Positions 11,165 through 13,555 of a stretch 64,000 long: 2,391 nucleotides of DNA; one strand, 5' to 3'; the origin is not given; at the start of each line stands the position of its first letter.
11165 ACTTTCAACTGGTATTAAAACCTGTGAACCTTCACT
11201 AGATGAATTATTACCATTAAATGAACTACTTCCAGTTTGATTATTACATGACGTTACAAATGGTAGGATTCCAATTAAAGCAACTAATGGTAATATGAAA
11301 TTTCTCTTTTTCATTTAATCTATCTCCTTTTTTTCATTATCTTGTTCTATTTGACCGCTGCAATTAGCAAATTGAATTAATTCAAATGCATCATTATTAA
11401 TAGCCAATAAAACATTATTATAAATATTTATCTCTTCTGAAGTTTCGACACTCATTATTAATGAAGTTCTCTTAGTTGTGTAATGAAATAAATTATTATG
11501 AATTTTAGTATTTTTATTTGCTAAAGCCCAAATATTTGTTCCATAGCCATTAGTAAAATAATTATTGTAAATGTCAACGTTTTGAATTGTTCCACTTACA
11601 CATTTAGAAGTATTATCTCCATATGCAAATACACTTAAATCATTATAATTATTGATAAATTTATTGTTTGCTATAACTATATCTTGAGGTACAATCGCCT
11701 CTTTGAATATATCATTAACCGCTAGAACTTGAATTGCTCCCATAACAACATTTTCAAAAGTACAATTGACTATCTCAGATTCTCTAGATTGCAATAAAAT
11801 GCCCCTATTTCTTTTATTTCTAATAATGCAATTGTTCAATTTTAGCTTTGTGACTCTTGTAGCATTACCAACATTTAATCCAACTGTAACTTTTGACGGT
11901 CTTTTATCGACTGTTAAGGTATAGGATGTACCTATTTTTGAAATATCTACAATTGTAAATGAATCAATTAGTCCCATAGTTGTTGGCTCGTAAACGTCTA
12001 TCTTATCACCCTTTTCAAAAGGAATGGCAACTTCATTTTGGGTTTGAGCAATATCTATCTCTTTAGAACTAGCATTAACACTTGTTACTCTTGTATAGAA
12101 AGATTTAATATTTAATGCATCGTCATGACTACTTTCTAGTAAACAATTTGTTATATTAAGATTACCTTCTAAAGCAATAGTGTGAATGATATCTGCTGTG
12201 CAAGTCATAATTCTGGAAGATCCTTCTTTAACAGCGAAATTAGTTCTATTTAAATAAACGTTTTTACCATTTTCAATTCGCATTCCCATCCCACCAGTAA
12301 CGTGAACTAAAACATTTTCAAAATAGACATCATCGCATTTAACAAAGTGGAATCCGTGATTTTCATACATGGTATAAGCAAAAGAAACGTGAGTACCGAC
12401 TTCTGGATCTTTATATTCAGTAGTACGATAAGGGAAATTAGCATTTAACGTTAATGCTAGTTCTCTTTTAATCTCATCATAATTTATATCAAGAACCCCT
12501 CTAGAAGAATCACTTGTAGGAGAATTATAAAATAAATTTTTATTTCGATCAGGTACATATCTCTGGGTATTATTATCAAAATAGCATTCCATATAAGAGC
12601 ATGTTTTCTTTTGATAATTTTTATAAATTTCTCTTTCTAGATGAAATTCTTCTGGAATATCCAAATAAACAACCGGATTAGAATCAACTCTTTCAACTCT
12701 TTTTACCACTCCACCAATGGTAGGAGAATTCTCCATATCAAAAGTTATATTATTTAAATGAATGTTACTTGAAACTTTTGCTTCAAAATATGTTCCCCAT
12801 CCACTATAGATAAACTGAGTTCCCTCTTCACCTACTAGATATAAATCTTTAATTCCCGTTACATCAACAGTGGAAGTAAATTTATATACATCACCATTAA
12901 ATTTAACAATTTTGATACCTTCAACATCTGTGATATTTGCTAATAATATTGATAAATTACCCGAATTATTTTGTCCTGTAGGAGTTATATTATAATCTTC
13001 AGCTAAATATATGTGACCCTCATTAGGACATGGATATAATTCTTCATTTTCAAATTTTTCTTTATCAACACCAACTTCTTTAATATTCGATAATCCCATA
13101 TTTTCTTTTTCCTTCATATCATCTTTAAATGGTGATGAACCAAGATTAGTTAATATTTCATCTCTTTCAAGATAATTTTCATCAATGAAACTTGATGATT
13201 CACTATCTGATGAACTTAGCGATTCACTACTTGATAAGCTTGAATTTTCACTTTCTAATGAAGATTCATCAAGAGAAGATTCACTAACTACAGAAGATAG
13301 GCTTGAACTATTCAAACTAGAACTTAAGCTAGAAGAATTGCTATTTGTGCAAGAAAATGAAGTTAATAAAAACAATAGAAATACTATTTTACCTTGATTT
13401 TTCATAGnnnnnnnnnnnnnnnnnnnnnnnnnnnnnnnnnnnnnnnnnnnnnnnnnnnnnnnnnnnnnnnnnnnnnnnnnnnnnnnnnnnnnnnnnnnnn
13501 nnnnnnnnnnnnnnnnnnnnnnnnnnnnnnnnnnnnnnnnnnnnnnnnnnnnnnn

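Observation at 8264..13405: Tandem paralogous beta-helix surface lipoproteins, one fused to Big_2 and a CBM9-like domain: possible endo-acting rhamnoglycan depolymerases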

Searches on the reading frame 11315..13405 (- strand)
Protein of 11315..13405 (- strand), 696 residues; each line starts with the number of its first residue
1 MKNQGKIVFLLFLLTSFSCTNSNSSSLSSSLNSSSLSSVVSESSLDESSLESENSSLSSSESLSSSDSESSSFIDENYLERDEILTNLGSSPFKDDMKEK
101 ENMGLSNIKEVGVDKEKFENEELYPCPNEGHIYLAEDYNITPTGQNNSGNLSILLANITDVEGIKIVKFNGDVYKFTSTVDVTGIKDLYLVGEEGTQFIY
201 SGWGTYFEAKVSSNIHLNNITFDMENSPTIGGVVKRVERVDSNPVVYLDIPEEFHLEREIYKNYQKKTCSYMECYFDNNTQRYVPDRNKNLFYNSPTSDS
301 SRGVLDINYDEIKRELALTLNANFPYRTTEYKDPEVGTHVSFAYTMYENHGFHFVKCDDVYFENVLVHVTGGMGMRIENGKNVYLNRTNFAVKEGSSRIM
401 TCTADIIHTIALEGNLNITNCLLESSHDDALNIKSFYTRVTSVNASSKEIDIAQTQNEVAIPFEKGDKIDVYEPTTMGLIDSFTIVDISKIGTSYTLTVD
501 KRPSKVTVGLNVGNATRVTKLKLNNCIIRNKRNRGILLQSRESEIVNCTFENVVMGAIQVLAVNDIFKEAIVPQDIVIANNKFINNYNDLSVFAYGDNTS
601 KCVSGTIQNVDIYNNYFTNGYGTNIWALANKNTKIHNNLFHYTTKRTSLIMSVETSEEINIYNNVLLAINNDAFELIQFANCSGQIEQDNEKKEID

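Call 5: search_protein_families(library=pfam, proteins=[window:11315-13405:-], max_evalue=1)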
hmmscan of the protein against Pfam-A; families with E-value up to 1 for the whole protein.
window:11315-13405:- (696 aa): 1 family
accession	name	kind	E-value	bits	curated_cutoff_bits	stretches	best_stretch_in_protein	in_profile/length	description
PF13229.12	Beta_helix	-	0.0013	18.8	25.9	2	519-597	55-124/158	Right handed beta helix region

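Call 10: search_solved_structures(query=window:11315-13405:-, max_evalue=1, show_alignments=2)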
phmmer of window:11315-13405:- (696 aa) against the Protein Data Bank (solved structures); distinct sequences matched with E-value up to 1: 21.
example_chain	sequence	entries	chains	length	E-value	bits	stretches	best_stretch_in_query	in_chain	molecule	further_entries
9beh_A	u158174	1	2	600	6.2e-14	54.3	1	352-584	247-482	GH110A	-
8pvs_A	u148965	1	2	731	9.8e-14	53.6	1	362-594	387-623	Alpha-1,3-galactosidase B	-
9bev_A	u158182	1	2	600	3.7e-13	51.7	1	352-584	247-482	GH110A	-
7jw4_A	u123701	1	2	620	8.1e-13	50.6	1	351-671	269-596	Glycoside hydrolase family 110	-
9i4f_A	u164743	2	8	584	4.5e-12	48.1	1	351-593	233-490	Alpha-1,3-galactosidase PpaGal | Alpha-1,3-galactosidase B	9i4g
7jwf_A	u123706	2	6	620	5.5e-12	47.8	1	351-671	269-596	Glycoside hydrolase family 110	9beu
8yk3_A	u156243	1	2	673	8.5e-10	40.6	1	191-621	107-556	Alpha-galactosidase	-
8yk2_B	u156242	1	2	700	9.5e-10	40.5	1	191-621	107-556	Alpha-galactosidase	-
8yk1_A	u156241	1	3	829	1.5e-09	39.8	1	191-621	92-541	Alpha-galactosidase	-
9nsw_A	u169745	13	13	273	0.52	11.6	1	635-695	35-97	Beta-lactamase OXA-23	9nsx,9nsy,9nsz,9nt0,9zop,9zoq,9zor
4jf4_A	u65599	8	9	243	0.56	11.5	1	636-695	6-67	Beta-lactamase | Beta-lactamase OXA-23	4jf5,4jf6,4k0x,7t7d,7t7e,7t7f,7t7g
6n6t_A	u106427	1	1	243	0.57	11.5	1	636-695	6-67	Beta-lactamase oxa23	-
4k0w_A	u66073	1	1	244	0.57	11.5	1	636-695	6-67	Beta-lactamase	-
6n6u_A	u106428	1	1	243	0.58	11.4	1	636-695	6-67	Beta-lactamase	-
6n6v_A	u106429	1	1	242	0.6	11.4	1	636-695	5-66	Beta-lactamase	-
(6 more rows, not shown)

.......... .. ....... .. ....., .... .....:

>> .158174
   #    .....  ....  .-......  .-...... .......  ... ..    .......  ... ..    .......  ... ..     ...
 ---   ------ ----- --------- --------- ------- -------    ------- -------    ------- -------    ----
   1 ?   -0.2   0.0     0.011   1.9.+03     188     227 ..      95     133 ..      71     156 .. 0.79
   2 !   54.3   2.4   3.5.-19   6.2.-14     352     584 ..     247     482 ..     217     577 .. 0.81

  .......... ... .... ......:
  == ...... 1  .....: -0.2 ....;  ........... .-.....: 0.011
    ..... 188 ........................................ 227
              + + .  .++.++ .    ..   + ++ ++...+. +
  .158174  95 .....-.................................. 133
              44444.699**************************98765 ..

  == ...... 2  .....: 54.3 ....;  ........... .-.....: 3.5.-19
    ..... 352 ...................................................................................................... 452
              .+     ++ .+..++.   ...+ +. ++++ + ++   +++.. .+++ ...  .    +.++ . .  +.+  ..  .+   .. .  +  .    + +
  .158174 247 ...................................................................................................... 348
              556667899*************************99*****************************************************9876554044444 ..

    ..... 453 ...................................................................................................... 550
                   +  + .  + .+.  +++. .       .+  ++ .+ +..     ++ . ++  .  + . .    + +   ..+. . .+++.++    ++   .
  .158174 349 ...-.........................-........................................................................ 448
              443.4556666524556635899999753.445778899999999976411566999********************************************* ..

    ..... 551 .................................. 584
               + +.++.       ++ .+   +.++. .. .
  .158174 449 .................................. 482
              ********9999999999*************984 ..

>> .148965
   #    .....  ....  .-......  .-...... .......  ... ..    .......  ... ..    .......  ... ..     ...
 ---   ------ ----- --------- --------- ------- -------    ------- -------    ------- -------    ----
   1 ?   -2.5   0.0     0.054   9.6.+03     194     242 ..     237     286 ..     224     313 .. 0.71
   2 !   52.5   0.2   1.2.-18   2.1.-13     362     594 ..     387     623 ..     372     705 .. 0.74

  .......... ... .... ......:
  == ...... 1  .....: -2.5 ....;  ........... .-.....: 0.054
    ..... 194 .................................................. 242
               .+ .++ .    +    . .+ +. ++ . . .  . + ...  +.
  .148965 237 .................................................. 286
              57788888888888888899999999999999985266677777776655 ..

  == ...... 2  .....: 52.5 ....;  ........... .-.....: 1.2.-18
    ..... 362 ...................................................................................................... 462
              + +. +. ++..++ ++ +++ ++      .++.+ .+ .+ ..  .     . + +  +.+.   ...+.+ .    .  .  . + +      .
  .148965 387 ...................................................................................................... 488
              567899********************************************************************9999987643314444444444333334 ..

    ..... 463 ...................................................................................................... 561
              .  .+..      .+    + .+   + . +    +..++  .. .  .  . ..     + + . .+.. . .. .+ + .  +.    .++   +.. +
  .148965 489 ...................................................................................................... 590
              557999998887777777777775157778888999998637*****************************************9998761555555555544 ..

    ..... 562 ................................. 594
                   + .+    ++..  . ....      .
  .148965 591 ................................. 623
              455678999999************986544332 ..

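Call 12: search_protein_families(library=ncbifam, proteins=[window:11315-13405:-], max_evalue=0.01)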
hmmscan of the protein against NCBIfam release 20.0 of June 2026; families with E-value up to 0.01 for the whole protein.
window:11315-13405:- (696 aa): 0 families

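Call 24: find_homologous_proteins(query=window:11315-13405:-, max_evalue=0.00001)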
Query window:11315-13405:- (696 aa): 154 proteins with E <= 0.00001 among 8000 candidates; the best 120 are listed.
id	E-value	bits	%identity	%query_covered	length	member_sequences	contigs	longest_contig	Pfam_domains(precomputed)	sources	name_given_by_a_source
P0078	0.0e+0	1531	99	100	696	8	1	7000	PF13229.13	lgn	-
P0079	1.3e-285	967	70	89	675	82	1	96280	-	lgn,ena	-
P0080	1.2e-276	937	63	100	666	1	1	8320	PF13229.13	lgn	-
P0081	4.1e-276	935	62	100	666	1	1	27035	-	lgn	-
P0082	4.4e-276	935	62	100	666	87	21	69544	PF13229.13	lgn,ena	-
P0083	1.6e-275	934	62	100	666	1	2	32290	PF13229.13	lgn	-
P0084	1.6e-275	933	62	100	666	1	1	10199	PF13229.13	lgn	-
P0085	1.8e-275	933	62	100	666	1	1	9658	PF13229.13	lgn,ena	-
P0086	2.2e-275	933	67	90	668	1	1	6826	PF13229.13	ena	-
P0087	2.5e-275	933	67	89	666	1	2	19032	PF13229.13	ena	-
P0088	2.8e-275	933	62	100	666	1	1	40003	PF13229.13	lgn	-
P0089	4.6e-275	932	63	98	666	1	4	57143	PF13229.13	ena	-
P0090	1.1e-274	931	62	100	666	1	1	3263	PF13229.13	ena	-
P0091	1.3e-274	930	62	100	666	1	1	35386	-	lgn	-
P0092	1.8e-274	930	62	100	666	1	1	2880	PF13229.13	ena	-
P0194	1.5e-160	554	44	93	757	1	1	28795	PF13229.13,PF02368.25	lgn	-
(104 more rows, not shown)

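Call 38: search_protein_families(library=pfam, proteins=[P0194], max_evalue=1)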
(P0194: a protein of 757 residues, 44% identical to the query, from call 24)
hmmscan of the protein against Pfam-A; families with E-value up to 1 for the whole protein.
P0194 (757 aa): 5 families
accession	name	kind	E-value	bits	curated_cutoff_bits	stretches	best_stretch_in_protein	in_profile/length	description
PF02368.24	Big_2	-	5.7e-11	42.7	22.8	1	58-131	2-77/79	Bacterial Ig-like domain (group 2)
PF13229.12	Beta_helix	-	2.6e-09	37.3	25.9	1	582-750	11-155/158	Right handed beta helix region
PF12866.13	DUF3823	-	0.0045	17.7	27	1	300-360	12-67/90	Protein of unknown function (DUF3823) N-terminal domain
PF02479.21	Herpes_IE68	-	0.26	11.4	21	1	251-287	63-99/134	Herpesvirus immediate early protein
PF22936.1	Pol_BBD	-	0.47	11.3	27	0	422-452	35-65/81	Pol polyprotein, beta-barrel domain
